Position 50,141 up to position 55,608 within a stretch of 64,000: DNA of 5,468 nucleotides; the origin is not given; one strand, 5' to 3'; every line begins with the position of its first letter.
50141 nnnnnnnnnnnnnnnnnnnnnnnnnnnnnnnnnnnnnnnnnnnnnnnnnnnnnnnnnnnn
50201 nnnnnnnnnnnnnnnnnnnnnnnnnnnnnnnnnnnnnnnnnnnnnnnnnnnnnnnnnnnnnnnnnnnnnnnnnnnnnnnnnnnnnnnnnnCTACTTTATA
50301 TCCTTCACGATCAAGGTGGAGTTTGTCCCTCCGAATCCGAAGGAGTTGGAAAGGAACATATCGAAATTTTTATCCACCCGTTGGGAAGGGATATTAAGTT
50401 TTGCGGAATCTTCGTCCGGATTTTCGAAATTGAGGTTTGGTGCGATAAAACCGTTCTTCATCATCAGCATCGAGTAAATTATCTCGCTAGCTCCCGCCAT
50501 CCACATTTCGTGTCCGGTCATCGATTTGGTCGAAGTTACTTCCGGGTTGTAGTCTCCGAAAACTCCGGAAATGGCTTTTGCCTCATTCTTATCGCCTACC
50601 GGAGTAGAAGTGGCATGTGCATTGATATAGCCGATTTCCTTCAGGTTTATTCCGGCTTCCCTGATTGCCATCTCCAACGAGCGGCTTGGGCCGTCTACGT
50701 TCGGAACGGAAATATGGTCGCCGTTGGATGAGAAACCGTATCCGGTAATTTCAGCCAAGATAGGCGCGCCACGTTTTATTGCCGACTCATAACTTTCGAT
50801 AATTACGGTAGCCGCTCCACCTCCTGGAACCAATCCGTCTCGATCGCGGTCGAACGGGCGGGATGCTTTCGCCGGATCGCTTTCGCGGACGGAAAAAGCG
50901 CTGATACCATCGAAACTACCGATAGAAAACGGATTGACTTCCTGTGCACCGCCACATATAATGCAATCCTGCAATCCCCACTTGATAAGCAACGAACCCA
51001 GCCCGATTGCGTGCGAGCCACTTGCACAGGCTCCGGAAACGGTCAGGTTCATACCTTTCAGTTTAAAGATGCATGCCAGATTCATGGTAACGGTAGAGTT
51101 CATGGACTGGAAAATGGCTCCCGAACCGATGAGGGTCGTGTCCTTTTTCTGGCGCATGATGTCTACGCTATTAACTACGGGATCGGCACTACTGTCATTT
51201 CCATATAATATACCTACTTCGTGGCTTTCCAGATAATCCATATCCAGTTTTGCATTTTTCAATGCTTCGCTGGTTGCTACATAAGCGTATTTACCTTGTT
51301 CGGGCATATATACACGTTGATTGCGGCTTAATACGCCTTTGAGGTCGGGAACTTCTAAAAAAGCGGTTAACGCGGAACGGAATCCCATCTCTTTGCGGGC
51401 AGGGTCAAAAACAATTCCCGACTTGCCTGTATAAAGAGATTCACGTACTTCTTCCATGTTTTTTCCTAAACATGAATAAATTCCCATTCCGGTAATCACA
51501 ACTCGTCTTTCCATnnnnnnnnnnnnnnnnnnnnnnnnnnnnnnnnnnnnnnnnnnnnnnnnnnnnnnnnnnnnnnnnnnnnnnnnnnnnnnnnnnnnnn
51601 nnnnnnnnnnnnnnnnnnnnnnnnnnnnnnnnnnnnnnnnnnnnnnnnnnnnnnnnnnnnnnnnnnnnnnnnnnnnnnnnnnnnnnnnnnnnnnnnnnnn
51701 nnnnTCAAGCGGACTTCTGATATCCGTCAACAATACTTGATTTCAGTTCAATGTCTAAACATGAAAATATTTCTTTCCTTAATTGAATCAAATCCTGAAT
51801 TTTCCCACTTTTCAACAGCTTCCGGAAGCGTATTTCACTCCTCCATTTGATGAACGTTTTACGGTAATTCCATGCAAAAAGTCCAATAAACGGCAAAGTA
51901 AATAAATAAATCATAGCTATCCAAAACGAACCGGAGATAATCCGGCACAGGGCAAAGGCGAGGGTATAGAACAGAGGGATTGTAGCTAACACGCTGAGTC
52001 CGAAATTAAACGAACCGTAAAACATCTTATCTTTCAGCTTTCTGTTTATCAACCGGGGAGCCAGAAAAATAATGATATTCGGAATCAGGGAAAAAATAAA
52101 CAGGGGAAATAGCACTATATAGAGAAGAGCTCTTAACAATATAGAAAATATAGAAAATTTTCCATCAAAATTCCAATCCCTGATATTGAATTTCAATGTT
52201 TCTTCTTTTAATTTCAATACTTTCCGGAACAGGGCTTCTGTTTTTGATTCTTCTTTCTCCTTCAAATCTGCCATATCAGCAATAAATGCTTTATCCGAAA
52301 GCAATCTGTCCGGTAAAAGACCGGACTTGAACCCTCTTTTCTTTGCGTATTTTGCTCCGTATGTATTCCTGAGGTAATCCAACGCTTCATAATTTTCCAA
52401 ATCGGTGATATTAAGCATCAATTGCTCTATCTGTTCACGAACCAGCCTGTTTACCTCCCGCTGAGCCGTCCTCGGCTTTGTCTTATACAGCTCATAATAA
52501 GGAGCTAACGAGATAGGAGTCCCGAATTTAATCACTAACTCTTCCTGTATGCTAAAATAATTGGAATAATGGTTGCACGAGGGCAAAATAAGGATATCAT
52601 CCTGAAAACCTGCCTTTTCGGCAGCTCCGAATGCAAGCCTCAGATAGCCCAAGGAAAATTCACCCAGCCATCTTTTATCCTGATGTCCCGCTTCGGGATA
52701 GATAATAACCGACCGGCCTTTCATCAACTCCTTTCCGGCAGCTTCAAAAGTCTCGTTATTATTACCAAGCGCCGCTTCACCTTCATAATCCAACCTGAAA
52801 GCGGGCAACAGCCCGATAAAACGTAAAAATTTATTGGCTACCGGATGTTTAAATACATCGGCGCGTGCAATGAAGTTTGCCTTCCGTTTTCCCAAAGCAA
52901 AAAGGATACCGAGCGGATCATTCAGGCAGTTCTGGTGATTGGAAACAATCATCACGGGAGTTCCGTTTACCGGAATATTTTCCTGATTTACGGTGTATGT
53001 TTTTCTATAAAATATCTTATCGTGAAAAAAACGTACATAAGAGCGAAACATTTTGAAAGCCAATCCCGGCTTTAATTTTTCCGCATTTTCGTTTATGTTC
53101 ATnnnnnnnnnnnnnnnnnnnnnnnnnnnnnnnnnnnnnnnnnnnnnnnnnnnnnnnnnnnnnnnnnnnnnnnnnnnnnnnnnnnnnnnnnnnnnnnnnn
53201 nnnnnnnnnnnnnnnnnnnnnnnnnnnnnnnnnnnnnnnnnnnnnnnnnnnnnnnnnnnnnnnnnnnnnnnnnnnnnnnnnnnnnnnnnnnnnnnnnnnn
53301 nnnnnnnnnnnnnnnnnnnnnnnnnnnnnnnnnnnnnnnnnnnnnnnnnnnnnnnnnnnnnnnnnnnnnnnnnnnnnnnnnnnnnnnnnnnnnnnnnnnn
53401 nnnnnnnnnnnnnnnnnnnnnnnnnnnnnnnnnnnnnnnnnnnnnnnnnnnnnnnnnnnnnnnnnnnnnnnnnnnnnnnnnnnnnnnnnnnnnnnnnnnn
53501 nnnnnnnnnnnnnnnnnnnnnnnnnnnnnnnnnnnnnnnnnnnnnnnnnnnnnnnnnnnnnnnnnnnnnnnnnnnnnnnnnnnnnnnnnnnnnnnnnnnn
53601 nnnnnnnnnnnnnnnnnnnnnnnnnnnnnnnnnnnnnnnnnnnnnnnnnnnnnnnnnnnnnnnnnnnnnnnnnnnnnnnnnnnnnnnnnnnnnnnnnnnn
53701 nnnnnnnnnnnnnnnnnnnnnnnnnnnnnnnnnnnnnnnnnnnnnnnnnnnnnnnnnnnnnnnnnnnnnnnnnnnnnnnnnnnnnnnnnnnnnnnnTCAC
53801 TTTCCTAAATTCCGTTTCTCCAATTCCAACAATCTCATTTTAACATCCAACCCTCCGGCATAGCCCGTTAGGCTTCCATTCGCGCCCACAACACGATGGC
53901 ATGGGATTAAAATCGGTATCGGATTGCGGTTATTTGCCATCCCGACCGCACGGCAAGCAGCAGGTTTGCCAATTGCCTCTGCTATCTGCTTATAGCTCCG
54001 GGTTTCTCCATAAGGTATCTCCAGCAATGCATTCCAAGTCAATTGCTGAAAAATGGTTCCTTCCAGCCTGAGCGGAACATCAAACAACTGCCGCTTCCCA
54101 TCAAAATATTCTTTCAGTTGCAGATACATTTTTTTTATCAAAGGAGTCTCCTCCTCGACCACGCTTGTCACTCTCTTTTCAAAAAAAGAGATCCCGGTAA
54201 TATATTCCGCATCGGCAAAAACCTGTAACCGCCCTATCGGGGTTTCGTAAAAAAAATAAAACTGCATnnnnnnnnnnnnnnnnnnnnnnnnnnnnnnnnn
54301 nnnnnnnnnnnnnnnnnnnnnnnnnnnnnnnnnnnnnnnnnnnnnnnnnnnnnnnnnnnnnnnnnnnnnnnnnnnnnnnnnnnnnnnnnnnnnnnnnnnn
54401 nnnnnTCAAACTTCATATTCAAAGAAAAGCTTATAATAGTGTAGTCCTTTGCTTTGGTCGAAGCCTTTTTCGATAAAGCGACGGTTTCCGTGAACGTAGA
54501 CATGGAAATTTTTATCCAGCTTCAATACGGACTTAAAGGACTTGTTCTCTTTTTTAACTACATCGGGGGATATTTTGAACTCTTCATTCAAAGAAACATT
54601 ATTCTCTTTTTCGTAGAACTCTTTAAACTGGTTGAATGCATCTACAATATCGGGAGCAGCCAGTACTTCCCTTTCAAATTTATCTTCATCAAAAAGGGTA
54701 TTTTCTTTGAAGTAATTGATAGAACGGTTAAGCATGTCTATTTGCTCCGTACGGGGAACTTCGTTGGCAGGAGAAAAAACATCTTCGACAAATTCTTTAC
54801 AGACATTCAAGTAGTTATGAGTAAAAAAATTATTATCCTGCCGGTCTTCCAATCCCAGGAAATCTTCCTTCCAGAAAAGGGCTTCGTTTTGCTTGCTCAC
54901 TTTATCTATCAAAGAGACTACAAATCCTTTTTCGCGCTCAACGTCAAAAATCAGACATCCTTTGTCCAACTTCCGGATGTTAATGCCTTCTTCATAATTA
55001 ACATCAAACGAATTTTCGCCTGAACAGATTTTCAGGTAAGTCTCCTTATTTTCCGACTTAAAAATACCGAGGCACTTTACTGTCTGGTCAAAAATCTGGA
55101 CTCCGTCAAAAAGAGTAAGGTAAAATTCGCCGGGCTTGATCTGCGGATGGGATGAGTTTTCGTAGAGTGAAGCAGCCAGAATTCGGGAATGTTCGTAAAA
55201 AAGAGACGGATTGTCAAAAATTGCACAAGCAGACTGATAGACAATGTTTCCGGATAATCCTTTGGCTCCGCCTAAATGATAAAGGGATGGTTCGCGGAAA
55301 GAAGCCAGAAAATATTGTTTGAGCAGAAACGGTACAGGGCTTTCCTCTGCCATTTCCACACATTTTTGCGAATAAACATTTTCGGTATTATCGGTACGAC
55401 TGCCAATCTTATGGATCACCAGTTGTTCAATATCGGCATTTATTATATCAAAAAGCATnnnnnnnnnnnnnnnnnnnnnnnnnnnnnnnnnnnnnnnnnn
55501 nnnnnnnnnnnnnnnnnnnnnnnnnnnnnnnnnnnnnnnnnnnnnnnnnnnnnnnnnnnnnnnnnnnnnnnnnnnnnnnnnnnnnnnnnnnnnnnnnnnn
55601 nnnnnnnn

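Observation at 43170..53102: Compact aryl-polyene/flexirubin-like lipid cluster lacking a ketoreductase, chain-length factor and starter-unit enzymes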

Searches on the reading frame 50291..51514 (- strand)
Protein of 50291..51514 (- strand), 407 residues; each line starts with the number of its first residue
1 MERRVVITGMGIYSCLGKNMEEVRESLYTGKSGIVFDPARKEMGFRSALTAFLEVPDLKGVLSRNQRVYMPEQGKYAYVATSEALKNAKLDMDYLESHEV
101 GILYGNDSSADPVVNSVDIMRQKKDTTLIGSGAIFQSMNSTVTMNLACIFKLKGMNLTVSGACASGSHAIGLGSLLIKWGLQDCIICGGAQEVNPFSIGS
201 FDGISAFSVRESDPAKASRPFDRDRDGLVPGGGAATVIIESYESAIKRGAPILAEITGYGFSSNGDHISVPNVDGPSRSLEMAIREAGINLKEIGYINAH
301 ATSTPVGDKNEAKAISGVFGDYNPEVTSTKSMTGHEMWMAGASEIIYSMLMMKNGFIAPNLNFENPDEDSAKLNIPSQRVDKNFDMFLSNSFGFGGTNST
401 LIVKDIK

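Call 4: search_protein_families(library=pfam, proteins=[window:50291-51514:-], max_evalue=0.01)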
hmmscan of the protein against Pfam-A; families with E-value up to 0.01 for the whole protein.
window:50291-51514:- (407 aa): 2 families
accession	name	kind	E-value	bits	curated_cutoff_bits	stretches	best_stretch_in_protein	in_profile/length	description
PF00109.32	ketoacyl-synt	-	1.2e-31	110.7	20.8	1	3-245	2-252/252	Beta-ketoacyl synthase, N-terminal domain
PF02801.28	Ketoacyl-synt_C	-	2.8e-31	108.4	20.8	1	253-364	1-119/119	Beta-ketoacyl synthase, C-terminal domain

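Call 5: search_protein_families(library=ncbifam, proteins=[window:50291-51514:-], max_evalue=0.01)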
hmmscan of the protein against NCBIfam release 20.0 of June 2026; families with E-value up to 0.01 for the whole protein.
window:50291-51514:- (407 aa): 27 families (the best 25 are shown)
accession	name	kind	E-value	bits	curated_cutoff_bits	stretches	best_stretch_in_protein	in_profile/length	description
NF005935.0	PRK07967.1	equivalog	7e-114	380.8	630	1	3-406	2-404/406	beta-ketoacyl-ACP synthase I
TIGR03150.1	fabF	equivalog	5.8e-102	341.4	493.75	1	3-404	1-407/407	beta-ketoacyl-ACP synthase II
NF005589.0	PRK07314.1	subfamily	4.3e-101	338.6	387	1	2-406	3-412/413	beta-ketoacyl-ACP synthase II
NF006587.0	PRK09116.1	equivalog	1.4e-88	297.4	470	1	3-406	2-407/408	beta-ketoacyl-ACP synthase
NF004970.0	PRK06333.1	subfamily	1.7e-83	280.8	525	1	2-404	3-420/424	beta-ketoacyl-ACP synthase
NF006274.0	PRK08439.1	equivalog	4.4e-80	269.4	621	1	3-405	2-405/406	beta-ketoacyl-ACP synthase II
NF006434.0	PRK08722.1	equivalog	2e-72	244.4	759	1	2-405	3-413/414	beta-ketoacyl-ACP synthase II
NF005490.0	PRK07103.1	equivalog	5.4e-68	229.9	445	1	3-404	4-411/414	polyketide beta-ketoacyl:acyl carrier protein synthase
NF005076.0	PRK06501.1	equivalog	5.1e-67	226.6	629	1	5-404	13-421/425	beta-ketoacyl-ACP synthase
NF006618.0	PRK09185.1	subfamily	4.5e-59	200.5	407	1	3-404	3-391/394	beta-ketoacyl-ACP synthase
NF005916.1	PRK07910.1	equivalog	5.1e-59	200.3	560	1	4-402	13-414/418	KasA/KasB family beta-ketoacyl-ACP synthase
NF004618.0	PRK05952.1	equivalog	1.3e-54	185.6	455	1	4-405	3-382/384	beta-ketoacyl-ACP synthase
NF058662.1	cispenta_AmcF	equivalog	1.5e-49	169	325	1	5-404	2-368/369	cispentacin biosynthesis acyltransferase subunit AmcF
NF040607.1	mycolic_Pks13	equivalog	2.6e-29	101.4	2100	1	72-406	187-526/1680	polyketide synthase Pks13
NF041183.1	Pks2_ls1_myc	equivalog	3e-25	87.4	2400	1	70-373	87-382/2086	sulfolipid-1 biosynthesis phthioceranic/hydroxyphthioceranic acid synthase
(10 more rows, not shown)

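Call 52: search_solved_structures(query=window:50291-51514:-, max_evalue=1e-30)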
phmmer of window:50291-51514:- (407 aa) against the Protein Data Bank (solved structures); distinct sequences matched with E-value up to 1e-30: 71 (the best 60 are shown).
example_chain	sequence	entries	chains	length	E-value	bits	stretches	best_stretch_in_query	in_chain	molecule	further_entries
4xox_A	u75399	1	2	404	8.2e-89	301.6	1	3-405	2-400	3-oxoacyl-ACP synthase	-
1dd8_A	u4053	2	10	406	1.8e-88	300.4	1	3-407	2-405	BETA-KETOACYL [ACYL CARRIER PROTEIN] SYNTHASE I | KETOACYL SYNTHASE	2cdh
7sz9_A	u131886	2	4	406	4.2e-88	299.2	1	2-407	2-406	3-oxoacyl-[acyl-carrier-protein] synthase 1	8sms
9mlw_A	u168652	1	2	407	5e-88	299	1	2-407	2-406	3-oxoacyl-[acyl-carrier-protein] synthase 1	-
5kof_B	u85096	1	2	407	5.5e-88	298.9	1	3-407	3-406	3-oxoacyl-[acyl-carrier-protein] synthase 1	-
1fj4_A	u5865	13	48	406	6.1e-88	298.7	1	3-407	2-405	BETA-KETOACYL-[ACYL CARRIER PROTEIN] SYNTHASE I | BETA-KETOACYL ACYL CARRIER PROTEIN SYNTHASE I | 3-oxoacyl-[acyl-carrier-protein] synthase I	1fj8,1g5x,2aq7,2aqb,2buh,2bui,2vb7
7sqi_A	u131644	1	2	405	6.1e-88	298.7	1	3-407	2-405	Beta-ketoacyl-ACP synthase I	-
3oyt_A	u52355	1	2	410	8.8e-88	298.2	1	3-404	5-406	3-oxoacyl-[acyl-carrier-protein] synthase I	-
2byw_A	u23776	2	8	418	1.4e-87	297.6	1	3-407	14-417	3-OXOACYL-[ACYL-CARRIER-PROTEIN] SYNTHASE I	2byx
1h4f_A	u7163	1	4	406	1.5e-87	297.5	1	3-407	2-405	3-OXOACYL-[ACYL-CARRIER-PROTEIN] SYNTHASE I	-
1f91_A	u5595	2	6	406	5.8e-87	295.5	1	3-407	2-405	BETA-KETOACYL-[ACYL-CARRIER-PROTEIN] SYNTHASE I | FATTY ACID SYNTHASE, KS DOMAIN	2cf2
1ek4_A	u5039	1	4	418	6.1e-87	295.4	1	3-407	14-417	BETA-KETOACYL [ACYL CARRIER PROTEIN] SYNTHASE I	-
2byz_A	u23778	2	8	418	8.9e-87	294.9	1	3-407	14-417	3-OXOACYL-[ACYL-CARRIER-PROTEIN] SYNTHASE I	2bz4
2byy_A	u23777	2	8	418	9.7e-87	294.8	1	3-407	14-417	3-OXOACYL-[ACYL-CARRIER-PROTEIN] SYNTHASE I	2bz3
7pps_A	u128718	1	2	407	1.4e-84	287.7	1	3-404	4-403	3-oxoacyl-[acyl-carrier-protein] synthase 1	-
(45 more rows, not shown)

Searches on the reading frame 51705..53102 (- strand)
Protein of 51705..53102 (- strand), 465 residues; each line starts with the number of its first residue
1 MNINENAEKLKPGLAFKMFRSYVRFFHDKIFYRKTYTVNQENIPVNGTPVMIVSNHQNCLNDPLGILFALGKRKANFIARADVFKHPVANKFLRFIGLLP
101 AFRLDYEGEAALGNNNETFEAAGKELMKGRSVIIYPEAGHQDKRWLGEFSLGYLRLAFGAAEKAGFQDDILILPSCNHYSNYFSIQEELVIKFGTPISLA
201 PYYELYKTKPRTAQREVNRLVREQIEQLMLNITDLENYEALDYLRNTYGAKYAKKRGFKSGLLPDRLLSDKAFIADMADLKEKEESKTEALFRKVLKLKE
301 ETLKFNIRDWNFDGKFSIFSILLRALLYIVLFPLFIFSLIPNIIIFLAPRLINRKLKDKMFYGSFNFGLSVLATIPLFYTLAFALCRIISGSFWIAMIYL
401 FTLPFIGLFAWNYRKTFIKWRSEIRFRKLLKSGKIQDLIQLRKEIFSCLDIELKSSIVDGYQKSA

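Call 4: search_protein_families(library=pfam, proteins=[window:51705-53102:-], max_evalue=0.01)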
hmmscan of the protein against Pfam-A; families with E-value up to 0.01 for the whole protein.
window:51705-53102:- (465 aa): 1 family
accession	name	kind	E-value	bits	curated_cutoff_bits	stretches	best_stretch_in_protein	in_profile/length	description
PF01553.26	Acyltransferase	-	3.5e-14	53.2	23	1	38-174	5-128/132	Acyltransferase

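Call 5: search_protein_families(library=ncbifam, proteins=[window:51705-53102:-], max_evalue=0.01)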
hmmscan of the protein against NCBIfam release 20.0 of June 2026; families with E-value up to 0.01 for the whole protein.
window:51705-53102:- (465 aa): 3 families
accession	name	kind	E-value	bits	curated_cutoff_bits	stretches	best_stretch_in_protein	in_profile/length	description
TIGR00530.1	AGP_acyltrn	subfamily_domain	1.1e-11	44.6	102.95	1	37-160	6-120/130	1-acylglycerol-3-phosphate O-acyltransferase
NF006386.0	PRK08633.1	equivalog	1.2e-05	23.2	1221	1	29-156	424-538/1147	acyl-[ACP]--phospholipid O-acyltransferase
NF052553.1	LyOrLpactfOlsABRUA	equivalog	0.0059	15.8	300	0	21-157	38-164/263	lyso-ornithine lipid O-acyltransferase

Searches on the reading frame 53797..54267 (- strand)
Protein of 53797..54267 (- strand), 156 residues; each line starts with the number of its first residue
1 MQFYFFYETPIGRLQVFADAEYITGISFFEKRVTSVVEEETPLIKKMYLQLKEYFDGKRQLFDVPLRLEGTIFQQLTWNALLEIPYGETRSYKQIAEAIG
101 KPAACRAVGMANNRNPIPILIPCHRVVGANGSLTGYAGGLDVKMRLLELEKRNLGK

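Call 8: search_protein_families(library=pfam, proteins=[window:53797-54267:-], max_evalue=0.001)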
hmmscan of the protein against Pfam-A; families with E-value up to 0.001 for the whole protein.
window:53797-54267:- (156 aa): 2 families
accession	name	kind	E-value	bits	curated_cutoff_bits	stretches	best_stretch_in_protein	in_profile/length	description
PF01035.26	DNA_binding_1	-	4.8e-35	119.7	27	1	73-151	2-80/81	6-O-methylguanine DNA methyltransferase, DNA binding domain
PF02870.21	Methyltransf_1N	-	7.6e-10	39.6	21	1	4-68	3-71/71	6-O-methylguanine DNA methyltransferase, ribonuclease-like domain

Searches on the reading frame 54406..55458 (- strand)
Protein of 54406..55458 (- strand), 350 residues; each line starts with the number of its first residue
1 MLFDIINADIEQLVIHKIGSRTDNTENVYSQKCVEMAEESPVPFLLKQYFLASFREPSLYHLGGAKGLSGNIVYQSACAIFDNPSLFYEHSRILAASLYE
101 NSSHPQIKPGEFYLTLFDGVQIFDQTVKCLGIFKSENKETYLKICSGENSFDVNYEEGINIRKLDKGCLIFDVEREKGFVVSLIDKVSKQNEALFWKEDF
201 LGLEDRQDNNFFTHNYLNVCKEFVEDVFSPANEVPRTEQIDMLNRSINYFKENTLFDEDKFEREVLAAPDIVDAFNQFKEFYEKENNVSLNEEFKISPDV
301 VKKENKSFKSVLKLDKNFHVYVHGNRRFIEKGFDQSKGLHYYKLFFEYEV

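Call 8: search_protein_families(library=pfam, proteins=[window:54406-55458:-], max_evalue=0.001)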
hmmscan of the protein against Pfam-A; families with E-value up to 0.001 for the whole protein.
window:54406-55458:- (350 aa): 1 family
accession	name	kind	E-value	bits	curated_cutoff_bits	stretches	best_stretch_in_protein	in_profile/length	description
PF04245.18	NA37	-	6.8e-32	111.6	24.6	1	14-325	1-304/325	37-kD nucleoid-associated bacterial protein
